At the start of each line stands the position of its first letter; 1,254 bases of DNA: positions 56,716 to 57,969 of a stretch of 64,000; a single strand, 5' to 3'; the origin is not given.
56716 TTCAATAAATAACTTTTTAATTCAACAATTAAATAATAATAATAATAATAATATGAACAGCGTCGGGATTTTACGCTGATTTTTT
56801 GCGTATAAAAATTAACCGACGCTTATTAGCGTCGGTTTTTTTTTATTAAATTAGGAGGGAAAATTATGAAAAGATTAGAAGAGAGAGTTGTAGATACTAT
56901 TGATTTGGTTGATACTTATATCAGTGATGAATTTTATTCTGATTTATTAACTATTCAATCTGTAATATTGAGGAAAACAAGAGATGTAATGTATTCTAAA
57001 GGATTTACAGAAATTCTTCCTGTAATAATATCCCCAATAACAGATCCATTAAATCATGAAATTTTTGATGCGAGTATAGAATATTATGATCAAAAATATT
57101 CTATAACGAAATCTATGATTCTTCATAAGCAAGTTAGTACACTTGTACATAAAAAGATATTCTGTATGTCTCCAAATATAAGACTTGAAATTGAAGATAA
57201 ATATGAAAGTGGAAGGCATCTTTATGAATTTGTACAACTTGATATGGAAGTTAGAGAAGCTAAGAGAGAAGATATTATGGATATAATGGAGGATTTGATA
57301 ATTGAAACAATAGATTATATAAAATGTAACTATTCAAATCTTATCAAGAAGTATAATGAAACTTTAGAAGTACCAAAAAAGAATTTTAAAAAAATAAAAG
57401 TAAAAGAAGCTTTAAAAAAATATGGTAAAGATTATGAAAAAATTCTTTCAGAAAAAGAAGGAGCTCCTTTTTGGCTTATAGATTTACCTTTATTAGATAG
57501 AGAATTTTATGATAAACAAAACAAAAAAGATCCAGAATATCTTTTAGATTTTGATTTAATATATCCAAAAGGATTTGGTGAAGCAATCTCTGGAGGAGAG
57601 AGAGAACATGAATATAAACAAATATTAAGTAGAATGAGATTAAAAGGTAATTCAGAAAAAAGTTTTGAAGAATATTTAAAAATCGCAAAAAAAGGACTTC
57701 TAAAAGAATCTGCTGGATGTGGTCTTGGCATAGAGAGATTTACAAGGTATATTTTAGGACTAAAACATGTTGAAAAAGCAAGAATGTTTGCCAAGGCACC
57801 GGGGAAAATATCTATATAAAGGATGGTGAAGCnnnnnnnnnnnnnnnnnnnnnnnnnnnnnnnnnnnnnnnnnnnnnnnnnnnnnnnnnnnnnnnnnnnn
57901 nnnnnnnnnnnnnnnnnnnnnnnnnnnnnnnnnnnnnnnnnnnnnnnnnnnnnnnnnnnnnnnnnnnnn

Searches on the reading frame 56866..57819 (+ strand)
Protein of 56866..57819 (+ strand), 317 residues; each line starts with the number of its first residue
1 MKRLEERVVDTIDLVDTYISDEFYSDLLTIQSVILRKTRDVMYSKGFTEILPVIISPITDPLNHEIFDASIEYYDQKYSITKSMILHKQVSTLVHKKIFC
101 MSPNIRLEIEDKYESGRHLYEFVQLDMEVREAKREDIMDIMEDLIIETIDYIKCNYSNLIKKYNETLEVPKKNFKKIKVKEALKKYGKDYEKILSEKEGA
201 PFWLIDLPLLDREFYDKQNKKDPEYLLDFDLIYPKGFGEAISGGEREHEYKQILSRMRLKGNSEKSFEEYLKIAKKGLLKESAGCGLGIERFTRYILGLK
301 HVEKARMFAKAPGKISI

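Call 6: search_protein_families(library=ncbifam, proteins=[window:56866-57819:+])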
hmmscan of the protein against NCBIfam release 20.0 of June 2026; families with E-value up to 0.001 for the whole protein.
window:56866-57819:+ (317 aa): 13 families
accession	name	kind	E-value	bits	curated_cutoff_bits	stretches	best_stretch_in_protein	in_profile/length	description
NF005054.0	PRK06462.1-4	equivalog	1.5e-125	418.5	309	1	6-317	3-317/318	asparagine synthetase A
NF005052.0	PRK06462.1-1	equivalog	7e-78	262.1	368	1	12-313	33-348/353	asparagine synthetase A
NF003483.0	PRK05159.1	equivalog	2e-39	135.7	353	1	26-310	135-431/438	aspartate--tRNA(Asn) ligase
TIGR00458.1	aspS_nondisc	equivalog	3.1e-34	118.7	368.4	1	25-312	130-423/428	aspartate--tRNA(Asn) ligase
NF003037.0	PRK03932.1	equivalog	2.9e-32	112.2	414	1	27-315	132-449/451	asparagine--tRNA ligase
TIGR00457.1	asnS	equivalog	1.1e-29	103.5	342.6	2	151-315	295-453/455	asparagine--tRNA ligase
NF005055.0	PRK06462.1-5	equivalog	4.2e-11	42.5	389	1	199-308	228-331/341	asparagine synthetase A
NF005053.0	PRK06462.1-3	equivalog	2.6e-07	30.5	322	1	191-311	151-267/274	asparagine synthetase A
NF001750.0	PRK00476.1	equivalog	1.3e-06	27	443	1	28-189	144-289/590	aspartate--tRNA ligase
NF006828.0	PRK09350.1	equivalog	2.3e-06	27.1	264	0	235-309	247-321/325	elongation factor P--(R)-beta-lysine ligase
TIGR00459.1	aspS_bact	equivalog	6.9e-06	24.7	373.85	1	26-190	137-285/586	aspartate--tRNA ligase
TIGR00499.1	lysS_bact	equivalog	2.2e-05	23.3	427.6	1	18-190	162-328/496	lysine--tRNA ligase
TIGR00462.1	genX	equivalog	2.7e-05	23.8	286.9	0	236-305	232-301/304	EF-P lysine aminoacylase EpmA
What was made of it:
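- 56866..57819 (+): asnA, an AsnRS-like (archaeal-type) asparagine synthetase A and the regulated gene. Call 6: NF005054, 418.5 bits against a cutoff of 309.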

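Call 7: search_protein_families(library=pfam, proteins=[window:56866-57819:+])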
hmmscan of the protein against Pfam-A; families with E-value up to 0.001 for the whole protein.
window:56866-57819:+ (317 aa): 1 family
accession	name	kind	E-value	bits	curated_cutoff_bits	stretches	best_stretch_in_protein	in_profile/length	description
PF00152.25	tRNA-synt_2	-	1.9e-45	155.7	25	1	21-310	15-306/308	tRNA synthetases class II (D, K and N)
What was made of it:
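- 56866..57819 (+): Call 7: PF00152.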

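Call 9: find_homologous_proteins(query=window:56866-57819:+, max_evalue=1e-20)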
Query window:56866-57819:+ (317 aa): 955 proteins with E <= 1e-20 among 2995 candidates; the best 120 are listed.
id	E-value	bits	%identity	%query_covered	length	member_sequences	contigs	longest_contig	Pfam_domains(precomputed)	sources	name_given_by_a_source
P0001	6.4e-204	694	100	100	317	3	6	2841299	PF00152.26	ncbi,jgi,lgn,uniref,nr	ncbi:asparagine synthetase A [Oceanotoga sp. DSM 15011]|jgi:asparaginyl-tRNA synthetase|uniref:Aspar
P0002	5.5e-140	484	70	100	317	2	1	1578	PF00152.26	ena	-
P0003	1.4e-137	476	68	100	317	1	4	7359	PF00152.26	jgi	jgi:asparaginyl-tRNA synthetase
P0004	1.7e-136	472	67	100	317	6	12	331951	PF00152.26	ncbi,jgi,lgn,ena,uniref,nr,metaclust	ncbi:asparagine synthetase A [Geotoga petraea]|jgi:asparaginyl-tRNA synthetase|uniref:Asparagine syn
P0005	6.3e-136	471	68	100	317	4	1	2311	PF00152.26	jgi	jgi:asparaginyl-tRNA synthetase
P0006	1.9e-135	469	67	100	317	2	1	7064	PF00152.26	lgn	-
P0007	1.5e-127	443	65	98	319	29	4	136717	PF00152.26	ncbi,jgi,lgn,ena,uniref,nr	ncbi:asparagine synthetase [Petrotoga mexicana DSM 14811]|uniref:Asparagine synthetase n=1 Tax=Petro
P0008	3.4e-127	442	66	99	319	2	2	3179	PF00152.26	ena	-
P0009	9.9e-127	440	64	97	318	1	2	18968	PF00152.26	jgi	-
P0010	1.5e-125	437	64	99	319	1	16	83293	PF00152.26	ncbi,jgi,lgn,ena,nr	ncbi:MAG TPA: asparagine synthetase A [Defluviitoga sp.]|nr:asparagine synthetase A [Defluviitoga sp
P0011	1.8e-125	436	64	99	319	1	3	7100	PF00152.26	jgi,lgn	-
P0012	4.2e-125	435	64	97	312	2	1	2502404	PF00152.26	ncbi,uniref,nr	ncbi:asparagine ligase A [Tepiditoga spiralis]|uniref:Asparagine ligase A n=1 Tax=Tepiditoga spirali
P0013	6.5e-125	434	64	99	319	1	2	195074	PF00152.26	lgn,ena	-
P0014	1.8e-124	433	61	98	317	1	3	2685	PF00152.26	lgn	-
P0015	2.1e-124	433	64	99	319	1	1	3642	PF00152.26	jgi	-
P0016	5.9e-124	431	63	99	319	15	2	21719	PF00152.26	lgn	-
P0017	7.5e-124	431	64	97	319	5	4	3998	PF00152.26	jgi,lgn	-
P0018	1.2e-123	430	62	100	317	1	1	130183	PF00152.26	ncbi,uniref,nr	ncbi:asparagine synthetase A [Marinitoga sp. 38H-ov]|uniref:asparagine synthetase A n=1 Tax=Marinito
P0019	1.8e-123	430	60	97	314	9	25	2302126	PF00152.26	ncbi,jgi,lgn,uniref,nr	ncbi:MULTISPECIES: asparagine synthetase A [Kosmotoga]|uniref:tRNA synthetase class II (D K and N) n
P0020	2.4e-123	429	62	100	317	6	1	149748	PF00152.26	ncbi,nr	ncbi:asparagine synthetase A [Marinitoga sp. 1138]|nr:asparagine synthetase A [Marinitoga sp. 1138]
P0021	1.0e-122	427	62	98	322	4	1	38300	PF00152.26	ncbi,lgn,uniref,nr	ncbi:aspartate-ammonia ligase [Marinitoga hydrogenitolerans DSM 16785]|uniref:Aspartate-ammonia liga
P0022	1.2e-122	427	60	98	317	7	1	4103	PF00152.26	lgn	-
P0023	1.2e-122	427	62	98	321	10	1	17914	PF00152.26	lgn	-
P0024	2.9e-122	426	62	100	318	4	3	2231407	PF00152.26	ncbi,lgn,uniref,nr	ncbi:aspartyl/asparaginyl-tRNA synthetase [Marinitoga piezophila KA3]|uniref:Aspartyl/asparaginyl-tR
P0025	5.2e-122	425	62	99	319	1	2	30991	PF00152.26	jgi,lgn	jgi:asparaginyl-tRNA synthetase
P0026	2.8e-113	396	57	97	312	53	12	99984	PF00152.26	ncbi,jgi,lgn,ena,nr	ncbi:MAG TPA: asparagine synthetase A [Petrotogaceae bacterium]|nr:asparagine synthetase A [Petrotog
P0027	4.6e-101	356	69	74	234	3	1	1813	PF00152.26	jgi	jgi:asparaginyl-tRNA synthetase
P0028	1.1e-100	355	56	92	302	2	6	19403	PF00152.26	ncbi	-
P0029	2.4e-99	351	52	98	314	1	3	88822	PF00152.26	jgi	-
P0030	5.3e-99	349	53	96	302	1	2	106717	PF00152.26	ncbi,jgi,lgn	-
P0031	1.6e-98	348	55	92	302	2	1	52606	PF00152.26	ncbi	-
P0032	3.9e-98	347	50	98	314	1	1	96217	PF00152.26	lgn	-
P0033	4.9e-98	346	54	92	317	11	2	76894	PF00152.26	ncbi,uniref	ncbi:asparagine synthetase A [Athalassotoga sp.]|uniref:asparagine synthetase A n=2 Tax=Athalassotog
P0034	2.0e-97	344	54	92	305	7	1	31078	PF00152.26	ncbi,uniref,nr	ncbi:asparagine synthetase A [Mesoaciditoga lauensis]|uniref:asparagine synthetase A n=1 Tax=Mesoaci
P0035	2.8e-97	344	53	92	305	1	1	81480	PF00152.26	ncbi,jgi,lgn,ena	-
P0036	3.1e-97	344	55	92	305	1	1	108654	PF00152.26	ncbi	-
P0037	4.0e-97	343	53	92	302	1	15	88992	PF00152.26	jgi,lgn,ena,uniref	jgi:asparaginyl-tRNA synthetase|uniref:Asparagine synthetase n=1 Tax=Mesoaciditoga lauensis TaxID=14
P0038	5.5e-97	343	54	92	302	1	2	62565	PF00152.26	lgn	-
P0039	6.5e-97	343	53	92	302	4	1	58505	PF00152.26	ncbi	-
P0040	7.1e-97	342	52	94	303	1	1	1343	PF00152.26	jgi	jgi:asparaginyl-tRNA synthetase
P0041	9.8e-97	342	52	92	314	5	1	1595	PF00152.26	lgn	-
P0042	1.0e-96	342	53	92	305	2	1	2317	PF00152.26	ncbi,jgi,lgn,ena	-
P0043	1.1e-96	342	54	92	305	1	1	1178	PF00152.26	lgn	-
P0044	1.1e-96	342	54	92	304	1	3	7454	PF00152.26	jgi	jgi:asparaginyl-tRNA synthetase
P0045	1.5e-96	341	54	93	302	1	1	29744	PF00152.26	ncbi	-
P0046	1.8e-96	341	54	92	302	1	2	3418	PF00152.26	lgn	-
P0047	1.8e-96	341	54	92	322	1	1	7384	PF00152.26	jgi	jgi:asparaginyl-tRNA synthetase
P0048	2.2e-96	341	54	92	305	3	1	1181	PF00152.26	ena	-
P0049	7.7e-95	336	52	92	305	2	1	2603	PF00152.26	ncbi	-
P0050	1.7e-94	335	53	93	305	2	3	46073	PF00152.26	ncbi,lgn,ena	-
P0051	1.9e-94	334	52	93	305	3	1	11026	PF00152.26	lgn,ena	-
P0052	2.2e-94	334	53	92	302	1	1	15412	PF00152.26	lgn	-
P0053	2.4e-94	334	51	92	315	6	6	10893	PF00152.26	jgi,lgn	-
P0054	1.1e-93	332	51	96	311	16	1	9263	PF00152.26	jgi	jgi:asparaginyl-tRNA synthetase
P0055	1.1e-93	332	51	96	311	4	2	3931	PF00152.26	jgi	jgi:asparaginyl-tRNA synthetase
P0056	4.1e-93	330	51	93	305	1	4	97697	PF00152.26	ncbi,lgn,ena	-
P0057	1.8e-92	328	53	91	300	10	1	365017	PF00152.26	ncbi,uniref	ncbi:asparagine synthetase A [Caldisericum sp. AR60]|uniref:asparagine synthetase A n=1 Tax=Caldiser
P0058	3.9e-92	327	50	96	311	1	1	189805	PF00152.26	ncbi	ncbi:MAG: asparagine synthetase A [Kosmotogaceae bacterium]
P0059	4.1e-92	327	50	96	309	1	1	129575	PF00152.26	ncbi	-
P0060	6.6e-92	326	50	96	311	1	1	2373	PF00152.26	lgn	-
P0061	9.4e-92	326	51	92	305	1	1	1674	PF00152.26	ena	-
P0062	1.0e-91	325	48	97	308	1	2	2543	PF00152.26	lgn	-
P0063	1.1e-91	325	53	91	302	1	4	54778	PF00152.26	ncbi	ncbi:MAG: asparagine synthetase A [Caldisericaceae bacterium]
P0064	4.4e-91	323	52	92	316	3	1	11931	PF00152.26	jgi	jgi:asparaginyl-tRNA synthetase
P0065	6.1e-91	323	51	93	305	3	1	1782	PF00152.26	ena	-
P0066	1.0e-90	322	48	93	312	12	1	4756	PF00152.26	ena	-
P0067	1.3e-90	322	50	92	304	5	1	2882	PF00152.26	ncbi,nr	ncbi:MAG: asparagine synthetase A [Candidatus Thermoplasmatota archaeon]|nr:asparagine synthetase A 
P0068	1.3e-90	322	50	95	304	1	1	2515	PF00152.26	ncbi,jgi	jgi:asparaginyl-tRNA synthetase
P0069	5.3e-90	320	45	98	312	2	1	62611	PF00152.26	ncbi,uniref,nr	ncbi:tRNA synthetase class II (D K and N) [Kosmotoga arenicorallina S304]|uniref:tRNA synthetase cla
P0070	5.8e-90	320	55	86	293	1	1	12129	PF00152.26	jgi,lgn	-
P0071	6.4e-90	320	45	99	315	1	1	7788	PF00152.26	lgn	-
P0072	7.3e-90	319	50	100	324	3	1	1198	PF00152.26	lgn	-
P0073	1.7e-89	318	50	96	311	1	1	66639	PF00152.26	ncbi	ncbi:MAG: asparagine synthetase A [Kosmotogaceae bacterium]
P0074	2.6e-89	318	51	92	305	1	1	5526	PF00152.26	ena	-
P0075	8.7e-89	316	48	94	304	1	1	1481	PF00152.26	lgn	-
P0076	1.2e-88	315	49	92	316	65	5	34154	PF00152.26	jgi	jgi:asparaginyl-tRNA synthetase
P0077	2.0e-88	315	49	94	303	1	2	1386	PF00152.26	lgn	-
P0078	3.4e-88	314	50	92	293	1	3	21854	PF00152.26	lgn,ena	-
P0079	3.5e-88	314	50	92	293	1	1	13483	PF00152.26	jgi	-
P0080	2.1e-87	311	47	98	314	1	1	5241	PF00152.26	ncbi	ncbi:MAG: asparagine synthetase A [Thermoplasmata archaeon]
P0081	3.0e-87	311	51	91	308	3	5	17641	PF00152.26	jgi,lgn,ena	jgi:asparaginyl-tRNA synthetase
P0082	4.6e-87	310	48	91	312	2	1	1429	PF00152.26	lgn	-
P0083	6.6e-87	310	47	98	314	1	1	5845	PF00152.26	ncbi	-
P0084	7.0e-87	310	51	92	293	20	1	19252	PF00152.26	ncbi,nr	ncbi:MAG: hypothetical protein KBG04_05300 [Bacteroidales bacterium]|nr:hypothetical protein [Bacter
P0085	8.1e-87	309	47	98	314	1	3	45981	PF00152.26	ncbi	-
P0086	1.5e-86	308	52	91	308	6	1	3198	PF00152.26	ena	-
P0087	1.7e-86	308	50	91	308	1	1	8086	PF00152.26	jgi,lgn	jgi:asparaginyl-tRNA synthetase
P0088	2.8e-86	308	47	98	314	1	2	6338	PF00152.26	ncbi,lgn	-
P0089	2.9e-86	308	50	92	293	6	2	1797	PF00152.26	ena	-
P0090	3.2e-86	307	49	92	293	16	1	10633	PF00152.26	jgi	-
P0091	3.7e-86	307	48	91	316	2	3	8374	PF00152.26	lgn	-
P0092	4.5e-86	307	49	91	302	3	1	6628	PF00152.26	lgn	-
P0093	4.8e-86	307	48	97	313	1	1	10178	PF00152.26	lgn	-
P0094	5.2e-86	307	50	92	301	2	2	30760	PF00152.26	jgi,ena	-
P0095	1.1e-85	306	49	96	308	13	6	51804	PF00152.26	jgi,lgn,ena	-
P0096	1.3e-85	305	51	94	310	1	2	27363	PF00152.26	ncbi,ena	-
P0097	1.4e-85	305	47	97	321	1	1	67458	PF00152.26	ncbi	-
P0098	3.8e-85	304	50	87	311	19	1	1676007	PF00152.26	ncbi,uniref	ncbi:asparagine synthetase A [Oxyplasma meridianum]|uniref:Asparagine synthetase A n=1 Tax=Oxyplasma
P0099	3.8e-85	304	48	94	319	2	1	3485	PF00152.26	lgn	-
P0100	4.1e-85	304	48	91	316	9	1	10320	PF00152.26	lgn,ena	-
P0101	4.1e-85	304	47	91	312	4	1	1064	PF00152.26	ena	-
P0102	4.2e-85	304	49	91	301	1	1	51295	PF00152.26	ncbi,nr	ncbi:MAG: asparagine synthetase [Candidatus Aminicenantes bacterium RBG_16_63_16]|nr:MAG: asparagine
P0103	5.3e-85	303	49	91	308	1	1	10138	PF00152.26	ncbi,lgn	ncbi:MAG: asparagine synthetase A [Candidatus Aminicenantia bacterium]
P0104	5.3e-85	303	50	91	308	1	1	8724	PF00152.26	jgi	jgi:asparaginyl-tRNA synthetase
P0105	5.6e-85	303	50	91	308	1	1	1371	PF00152.26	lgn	-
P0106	6.0e-85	303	47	94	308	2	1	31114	PF00152.26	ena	-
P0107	6.0e-85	303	49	87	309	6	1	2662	PF00152.26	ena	-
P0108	7.8e-85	303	50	91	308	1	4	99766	PF00152.26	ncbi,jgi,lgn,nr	ncbi:asparagine synthetase A [Candidatus Aminicenantes bacterium AH-873-B07]|jgi:asparaginyl-tRNA sy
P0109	9.1e-85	303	50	94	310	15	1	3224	PF00152.26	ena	-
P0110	1.1e-84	302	49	91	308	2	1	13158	PF00152.26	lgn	-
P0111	1.5e-84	302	45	99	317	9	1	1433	PF00152.26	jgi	-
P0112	1.9e-84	302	46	98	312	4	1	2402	PF00152.26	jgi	jgi:asparaginyl-tRNA synthetase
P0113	2.1e-84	301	49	95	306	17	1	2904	PF00152.26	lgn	-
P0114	2.3e-84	301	49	96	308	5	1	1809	PF00152.26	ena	-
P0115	2.8e-84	301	46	97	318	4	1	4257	PF00152.26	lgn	-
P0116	3.0e-84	301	47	97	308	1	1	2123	PF00152.26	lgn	-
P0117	3.3e-84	301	47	91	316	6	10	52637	PF00152.26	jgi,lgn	jgi:asparaginyl-tRNA synthetase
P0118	3.4e-84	301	48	97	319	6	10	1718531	PF00152.26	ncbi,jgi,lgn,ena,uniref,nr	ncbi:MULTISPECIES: asparagine synthetase A [Acidiplasma]|jgi:asparaginyl-tRNA synthetase|uniref:Aspa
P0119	3.6e-84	301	48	91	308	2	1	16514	PF00152.26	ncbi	-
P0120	5.2e-84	300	46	93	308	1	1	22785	PF00152.26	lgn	-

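Call 13: find_related_loci(query=A1, collection=genome_contigs, flank=3000)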
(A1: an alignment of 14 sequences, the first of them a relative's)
Query A1 (317 aa) in genome_contigs; peptide patterns used: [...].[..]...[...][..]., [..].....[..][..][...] (x = any residue, [..] = any of these).
600 stretches matched a pattern (row limit reached: there are more); 537 encode a relative of the query (tblastn E <= 1e-3); the best 80 are kept; 80 distinct loci.
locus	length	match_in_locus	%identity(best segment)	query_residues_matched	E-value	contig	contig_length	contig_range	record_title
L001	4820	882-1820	64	5-317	3e-132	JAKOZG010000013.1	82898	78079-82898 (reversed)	MAG: Thermotogota bacterium isolate USSF_maxbin.001 k201_998890, whole genome shotgun sequence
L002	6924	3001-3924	57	10-317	6e-119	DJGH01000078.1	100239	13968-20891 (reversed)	MAG TPA_asm: Petrotoga sp. UBA5851 UBA5851_contig_1130, whole genome shotgun sequence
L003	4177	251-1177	53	7-317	3e-107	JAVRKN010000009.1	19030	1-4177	MAG: Athalassotoga sp. isolate TVZ.SD19.166 Thermotogota_2_MX2.11_611_19031_41.814484, whole genome shotgun sequence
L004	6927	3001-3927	52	7-317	2e-105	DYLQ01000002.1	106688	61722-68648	MAG TPA_asm: Thermotoga sp. isolate SulCav_AS07-7_40_59 SulCav_AS07_7_115_length_106688_cov_34_378373, whole genome shot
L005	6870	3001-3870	54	26-317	2e-104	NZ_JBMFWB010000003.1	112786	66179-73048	MAG: Athalassotoga sp. isolate KM4364-07 NODE_3_length_112786_cov_49.591323, whole genome shotgun sequence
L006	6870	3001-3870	55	26-317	7e-103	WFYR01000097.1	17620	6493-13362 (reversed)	MAG: Mesoaciditoga sp. isolate S142_12 k151_72972, whole genome shotgun sequence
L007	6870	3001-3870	53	26-317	8e-103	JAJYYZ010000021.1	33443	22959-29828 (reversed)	MAG: bacterium isolate FK4.bin83 NODE_1233_length_33443_cov_2.239555, whole genome shotgun sequence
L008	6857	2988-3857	54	26-317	1e-102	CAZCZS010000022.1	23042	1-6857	MAG TPA_asm: uncultured Mesoaciditoga sp. isolate SRP163575_co3_188 genome assembly, contig: NODE_2247_length_23042_cov_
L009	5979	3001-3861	54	22-317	1e-102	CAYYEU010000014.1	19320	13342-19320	MAG TPA_asm: uncultured Mesoaciditoga sp. isolate binchicken_co164_49 genome assembly, contig: NODE_465_length_19320_cov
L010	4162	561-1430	53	26-317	5e-103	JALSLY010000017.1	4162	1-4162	MAG: Thermotogae bacterium isolate 355-202_metabat2_scaf2bin.063 355-202_scaffold_13565_c1, whole genome shotgun sequenc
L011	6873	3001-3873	53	25-317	3e-102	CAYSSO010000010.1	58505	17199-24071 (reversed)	MAG TPA_asm: uncultured Mesoaciditoga sp. isolate SRP041649_co1_67 genome assembly, contig: NODE_60_length_58505_cov_3.6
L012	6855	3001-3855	54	26-312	2e-101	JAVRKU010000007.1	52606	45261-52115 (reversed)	MAG: Mesoaciditogaceae bacterium isolate TVZ.SD19.181 Thermotogota_9_MX7.12_68_52607_14.217397, whole genome shotgun seq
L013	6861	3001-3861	53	22-317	1e-100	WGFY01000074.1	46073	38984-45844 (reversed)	MAG: Mesoaciditoga sp. isolate S147_15_esom k151_86119, whole genome shotgun sequence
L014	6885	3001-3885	53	28-317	1e-100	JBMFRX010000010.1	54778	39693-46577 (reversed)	MAG: Caldisericaceae bacterium isolate KM4345-10 NODE_10_length_54778_cov_57.549624, whole genome shotgun sequence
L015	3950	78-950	53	25-317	2e-100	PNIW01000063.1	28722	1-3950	MAG: Mesoaciditoga sp. isolate ARK-11 NODE_151_length_28722_cov_9.3848, whole genome shotgun sequence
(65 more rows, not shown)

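Call 24: find_encoding_contigs(protein=P0004, flank=1500, max_places=2)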
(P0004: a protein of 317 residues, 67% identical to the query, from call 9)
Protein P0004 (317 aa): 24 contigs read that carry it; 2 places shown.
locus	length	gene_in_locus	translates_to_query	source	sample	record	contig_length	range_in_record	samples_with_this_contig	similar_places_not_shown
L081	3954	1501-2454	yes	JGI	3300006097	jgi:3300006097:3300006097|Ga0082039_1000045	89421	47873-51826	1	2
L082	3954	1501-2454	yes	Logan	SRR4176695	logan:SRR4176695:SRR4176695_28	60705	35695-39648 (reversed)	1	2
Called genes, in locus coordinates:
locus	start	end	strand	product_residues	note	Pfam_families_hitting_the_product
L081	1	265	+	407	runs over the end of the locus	PF12704:MacB_PCD, PF02687:FtsX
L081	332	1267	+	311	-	PF00294:PfkB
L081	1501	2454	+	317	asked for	PF00152:tRNA-synt_2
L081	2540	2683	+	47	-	-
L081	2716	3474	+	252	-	PF02535:Zip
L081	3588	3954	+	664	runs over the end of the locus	-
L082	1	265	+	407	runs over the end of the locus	PF12704:MacB_PCD, PF02687:FtsX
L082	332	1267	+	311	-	PF00294:PfkB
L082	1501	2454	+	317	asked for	PF00152:tRNA-synt_2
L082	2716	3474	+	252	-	PF02535:Zip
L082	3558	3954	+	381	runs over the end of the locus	-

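Call 25: find_encoding_contigs(protein=P0007, flank=1500, max_places=2)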
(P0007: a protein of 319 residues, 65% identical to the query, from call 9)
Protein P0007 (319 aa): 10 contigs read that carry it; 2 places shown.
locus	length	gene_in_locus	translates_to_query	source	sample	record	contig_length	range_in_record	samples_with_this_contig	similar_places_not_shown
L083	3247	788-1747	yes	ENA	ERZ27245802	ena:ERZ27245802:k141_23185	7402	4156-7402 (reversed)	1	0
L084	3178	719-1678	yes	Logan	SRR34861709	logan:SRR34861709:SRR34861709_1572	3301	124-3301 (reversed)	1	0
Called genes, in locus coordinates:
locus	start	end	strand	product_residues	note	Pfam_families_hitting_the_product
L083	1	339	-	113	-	?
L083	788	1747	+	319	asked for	PF00152:tRNA-synt_2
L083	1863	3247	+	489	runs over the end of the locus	PF02142:MGS, PF01808:AICARFT_IMPCHas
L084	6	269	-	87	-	PF00497:SBP_bac_3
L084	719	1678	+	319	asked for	PF00152:tRNA-synt_2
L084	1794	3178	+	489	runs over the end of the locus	PF02142:MGS, PF01808:AICARFT_IMPCHas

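Call 26: find_encoding_contigs(protein=P0024, flank=1500, max_places=2)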
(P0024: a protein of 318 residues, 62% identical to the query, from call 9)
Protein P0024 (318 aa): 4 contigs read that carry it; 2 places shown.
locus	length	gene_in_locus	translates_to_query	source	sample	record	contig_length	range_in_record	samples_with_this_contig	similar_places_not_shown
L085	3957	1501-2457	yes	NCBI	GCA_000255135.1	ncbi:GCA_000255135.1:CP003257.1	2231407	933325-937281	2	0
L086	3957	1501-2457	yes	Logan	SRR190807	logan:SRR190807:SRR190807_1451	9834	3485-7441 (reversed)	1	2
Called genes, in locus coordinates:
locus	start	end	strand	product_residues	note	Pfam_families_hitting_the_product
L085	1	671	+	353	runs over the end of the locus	PF00383:dCMP_cyt_deam_1, PF14437:MafB19-deam, PF01872:RibD_C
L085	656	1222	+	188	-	PF00677:Lum_binding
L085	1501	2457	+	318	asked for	PF00152:tRNA-synt_2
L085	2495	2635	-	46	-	-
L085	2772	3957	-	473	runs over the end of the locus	PF13567:DUF4131 (faint)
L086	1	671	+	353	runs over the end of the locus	PF00383:dCMP_cyt_deam_1, PF14437:MafB19-deam, PF01872:RibD_C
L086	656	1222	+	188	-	PF00677:Lum_binding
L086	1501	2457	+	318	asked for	PF00152:tRNA-synt_2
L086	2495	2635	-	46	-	-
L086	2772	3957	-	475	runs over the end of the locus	PF13567:DUF4131 (faint)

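Call 27: find_encoding_contigs(protein=P0019, flank=1500, max_places=1)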
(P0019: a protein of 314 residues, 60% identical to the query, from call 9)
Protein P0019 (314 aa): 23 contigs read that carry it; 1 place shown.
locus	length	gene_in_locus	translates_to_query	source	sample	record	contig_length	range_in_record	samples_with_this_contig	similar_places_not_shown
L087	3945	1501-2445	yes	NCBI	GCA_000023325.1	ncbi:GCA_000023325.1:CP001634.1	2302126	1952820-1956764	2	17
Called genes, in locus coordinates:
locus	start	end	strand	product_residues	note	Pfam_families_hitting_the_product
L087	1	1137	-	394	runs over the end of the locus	PF00665:rve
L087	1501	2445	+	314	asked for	PF00152:tRNA-synt_2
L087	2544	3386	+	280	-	PF00175:NAD_binding_1, PF10418:DHODB_Fe-S_bind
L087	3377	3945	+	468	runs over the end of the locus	PF14691:Fer4_20, PF01262:AlaDh_PNT_C (faint), PF01266:DAO (weak), PF07992:Pyr_redox_2, PF13450:NAD_binding_8 (weak), PF13738:Pyr_redox_3 (faint), PF00070:Pyr_redox (weak)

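Call 28: find_encoding_contigs(protein=P0012, flank=1500, max_places=1)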
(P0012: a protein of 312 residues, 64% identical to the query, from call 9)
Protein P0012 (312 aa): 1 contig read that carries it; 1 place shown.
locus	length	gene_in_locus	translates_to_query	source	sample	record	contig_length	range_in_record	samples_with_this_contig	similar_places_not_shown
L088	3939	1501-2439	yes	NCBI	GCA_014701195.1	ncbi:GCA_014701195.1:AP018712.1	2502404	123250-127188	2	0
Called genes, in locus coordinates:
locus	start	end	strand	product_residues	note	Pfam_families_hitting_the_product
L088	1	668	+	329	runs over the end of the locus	PF01867:Cas_Cas1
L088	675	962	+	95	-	PF09827:CRISPR_Cas2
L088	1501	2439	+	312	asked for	PF00152:tRNA-synt_2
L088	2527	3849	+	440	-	PF03951:Gln-synt_N, PF00120:Gln-synt_C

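Call 29: find_encoding_contigs(protein=P0010, flank=1500, max_places=1)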
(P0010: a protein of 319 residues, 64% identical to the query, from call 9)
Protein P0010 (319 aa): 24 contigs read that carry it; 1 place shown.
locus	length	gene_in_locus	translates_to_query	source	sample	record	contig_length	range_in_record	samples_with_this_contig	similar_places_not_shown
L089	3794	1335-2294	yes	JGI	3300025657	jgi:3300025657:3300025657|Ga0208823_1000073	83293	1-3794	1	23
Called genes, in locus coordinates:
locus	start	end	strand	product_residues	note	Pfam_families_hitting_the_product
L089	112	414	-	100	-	-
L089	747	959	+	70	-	-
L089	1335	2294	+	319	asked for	PF00152:tRNA-synt_2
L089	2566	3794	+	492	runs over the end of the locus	PF02142:MGS, PF01808:AICARFT_IMPCHas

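Call 30: find_encoding_contigs(protein=P0003, flank=1500, max_places=1)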
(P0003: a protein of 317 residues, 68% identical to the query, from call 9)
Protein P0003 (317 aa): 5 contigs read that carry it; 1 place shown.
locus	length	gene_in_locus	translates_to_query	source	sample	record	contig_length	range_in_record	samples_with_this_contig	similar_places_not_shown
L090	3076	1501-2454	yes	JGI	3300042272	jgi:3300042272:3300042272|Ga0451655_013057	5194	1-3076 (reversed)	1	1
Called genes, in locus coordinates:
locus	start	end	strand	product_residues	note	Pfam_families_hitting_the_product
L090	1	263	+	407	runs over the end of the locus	PF12704:MacB_PCD, PF02687:FtsX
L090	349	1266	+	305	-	PF00294:PfkB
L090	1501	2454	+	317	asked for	PF00152:tRNA-synt_2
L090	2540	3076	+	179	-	?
